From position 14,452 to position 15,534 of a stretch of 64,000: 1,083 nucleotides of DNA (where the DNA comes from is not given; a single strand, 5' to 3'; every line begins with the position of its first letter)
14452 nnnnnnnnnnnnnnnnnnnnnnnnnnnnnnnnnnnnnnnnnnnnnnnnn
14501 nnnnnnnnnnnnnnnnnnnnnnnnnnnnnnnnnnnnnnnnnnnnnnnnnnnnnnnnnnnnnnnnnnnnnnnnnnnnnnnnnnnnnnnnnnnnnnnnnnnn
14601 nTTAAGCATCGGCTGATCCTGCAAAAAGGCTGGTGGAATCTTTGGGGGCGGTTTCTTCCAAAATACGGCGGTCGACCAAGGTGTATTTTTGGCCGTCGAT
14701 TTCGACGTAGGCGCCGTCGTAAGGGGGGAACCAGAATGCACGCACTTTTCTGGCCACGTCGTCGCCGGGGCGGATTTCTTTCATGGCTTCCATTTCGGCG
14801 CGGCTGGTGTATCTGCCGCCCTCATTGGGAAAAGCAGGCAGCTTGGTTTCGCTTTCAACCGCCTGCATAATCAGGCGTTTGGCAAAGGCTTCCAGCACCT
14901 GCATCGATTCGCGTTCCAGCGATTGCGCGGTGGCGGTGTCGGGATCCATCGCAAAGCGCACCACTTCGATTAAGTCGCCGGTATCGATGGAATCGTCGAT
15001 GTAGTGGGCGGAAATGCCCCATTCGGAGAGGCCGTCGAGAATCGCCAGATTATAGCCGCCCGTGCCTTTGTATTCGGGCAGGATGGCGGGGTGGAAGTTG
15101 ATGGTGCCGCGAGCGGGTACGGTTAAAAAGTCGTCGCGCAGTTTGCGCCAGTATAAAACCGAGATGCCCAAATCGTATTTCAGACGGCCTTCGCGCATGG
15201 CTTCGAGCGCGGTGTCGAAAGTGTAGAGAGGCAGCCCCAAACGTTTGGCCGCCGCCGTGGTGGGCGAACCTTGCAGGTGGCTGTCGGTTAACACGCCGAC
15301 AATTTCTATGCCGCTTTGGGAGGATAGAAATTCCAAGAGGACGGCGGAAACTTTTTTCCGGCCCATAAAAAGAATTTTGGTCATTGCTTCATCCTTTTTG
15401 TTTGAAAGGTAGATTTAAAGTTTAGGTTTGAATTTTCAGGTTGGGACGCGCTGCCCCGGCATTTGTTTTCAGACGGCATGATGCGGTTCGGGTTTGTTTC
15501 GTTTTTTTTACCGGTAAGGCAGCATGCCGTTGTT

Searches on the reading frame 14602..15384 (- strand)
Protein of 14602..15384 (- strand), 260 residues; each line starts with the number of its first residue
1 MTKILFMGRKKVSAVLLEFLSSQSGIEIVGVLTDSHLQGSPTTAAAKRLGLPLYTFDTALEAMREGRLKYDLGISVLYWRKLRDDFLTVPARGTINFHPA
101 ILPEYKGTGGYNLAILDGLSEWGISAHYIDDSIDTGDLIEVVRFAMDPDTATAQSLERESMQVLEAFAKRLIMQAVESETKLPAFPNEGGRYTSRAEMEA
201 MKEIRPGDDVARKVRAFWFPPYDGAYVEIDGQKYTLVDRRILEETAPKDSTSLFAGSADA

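Call 4: search_protein_families(library=pfam, proteins=[window:14602-15384:-])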
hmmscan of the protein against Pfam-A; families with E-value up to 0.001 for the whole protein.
window:14602-15384:- (260 aa): 1 family
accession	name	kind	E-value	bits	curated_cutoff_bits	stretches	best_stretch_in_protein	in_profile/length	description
PF00551.24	Formyl_trans_N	-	4.1e-17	63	26.1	1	67-159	77-168/181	Formyl transferase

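Call 23: search_protein_families(library=ncbifam, proteins=[window:14602-15384:-])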
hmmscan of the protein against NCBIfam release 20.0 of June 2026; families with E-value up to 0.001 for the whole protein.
window:14602-15384:- (260 aa): 7 families
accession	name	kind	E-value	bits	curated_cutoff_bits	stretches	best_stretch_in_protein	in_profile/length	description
TIGR00460.1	fmt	equivalog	5.5e-20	71.7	201.5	1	3-243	2-252/315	methionyl-tRNA formyltransferase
NF005414.0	PRK06988.1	equivalog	1.5e-18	66.8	316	1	44-246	49-254/311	formyltransferase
NF005998.1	PRK08125.1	equivalog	8.9e-15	54.1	777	1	65-250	71-256/649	bifunctional UDP-4-amino-4-deoxy-L-arabinose formyltransferase/UDP-glucuronic acid oxidase ArnA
TIGR00639.1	PurN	equivalog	3.9e-12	46.1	150.1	1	69-158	79-168/192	phosphoribosylglycinamide formyltransferase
NF004684.0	PRK06027.1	subfamily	4.9e-07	29.7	223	1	75-141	171-237/286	formyltetrahydrofolate deformylase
TIGR00655.1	PurU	equivalog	1.1e-06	28.5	285.95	1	69-159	160-249/280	formyltetrahydrofolate deformylase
NF005755.0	PRK07579.1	equivalog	2e-05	24.5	238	1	69-232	65-229/245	dTDP-4-amino-4,6-dideoxyglucose formyltransferase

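Call 56: search_solved_structures(query=window:14602-15384:-, max_evalue=0.001)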
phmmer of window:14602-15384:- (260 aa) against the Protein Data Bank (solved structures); distinct sequences matched with E-value up to 0.001: 56.
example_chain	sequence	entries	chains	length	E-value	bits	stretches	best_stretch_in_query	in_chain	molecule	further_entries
5vys_A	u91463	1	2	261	5e-17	65.6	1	25-236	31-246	Gdp-mannose 4,6-dehydratase / gdp-4-amino-4,6-dideoxy-d-mannose formyltransferase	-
5vyr_A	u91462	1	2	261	7.6e-17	65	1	67-236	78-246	Gdp-mannose 4,6-dehydratase / gdp-4-amino-4,6-dideoxy-d-mannose formyltransferase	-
5vyt_A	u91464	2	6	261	1.1e-16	64.6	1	67-236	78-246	Gdp-mannose 4,6-dehydratase / gdp-4-amino-4,6-dideoxy-d-mannose formyltransferase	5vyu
6pih_A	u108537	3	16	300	9.8e-13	51.6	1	37-243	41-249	Bifunctional polymyxin resistance protein ArnA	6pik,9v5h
1yrw_A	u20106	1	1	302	1e-12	51.6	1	37-243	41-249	protein ArnA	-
2bln_A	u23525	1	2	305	1e-12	51.5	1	37-243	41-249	PROTEIN YFBG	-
5j63_A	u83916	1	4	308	1.1e-12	51.5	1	37-243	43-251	Bifunctional polymyxin resistance protein ArnA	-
1z7e_A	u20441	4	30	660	6.3e-12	48.9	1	37-243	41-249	protein ArnA | Bifunctional polymyxin resistance protein ArnA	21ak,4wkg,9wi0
4iqf_A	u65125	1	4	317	1.2e-11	48.1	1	1-232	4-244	Methionyl-tRNA formyltransferase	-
2bw0_A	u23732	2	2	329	1.6e-11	47.6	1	23-236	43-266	10-FORMYLTETRAHYDROFOLATE DEHYDROGENASE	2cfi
1s3i_A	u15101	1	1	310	3.2e-11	46.6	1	23-238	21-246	10-formyltetrahydrofolate dehydrogenase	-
8gjh_A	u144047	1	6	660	6.3e-11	45.7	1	39-242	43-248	Bifunctional polymyxin resistance protein ArnA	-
7rlu_A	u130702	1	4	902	3.4e-10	43.2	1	23-238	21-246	Cytosolic 10-formyltetrahydrofolate dehydrogenase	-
7rlt_A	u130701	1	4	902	3.4e-10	43.2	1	23-238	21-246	Cytosolic 10-formyltetrahydrofolate dehydrogenase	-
3tqr_A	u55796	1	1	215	1.1e-09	41.6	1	70-155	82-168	Phosphoribosylglycinamide formyltransferase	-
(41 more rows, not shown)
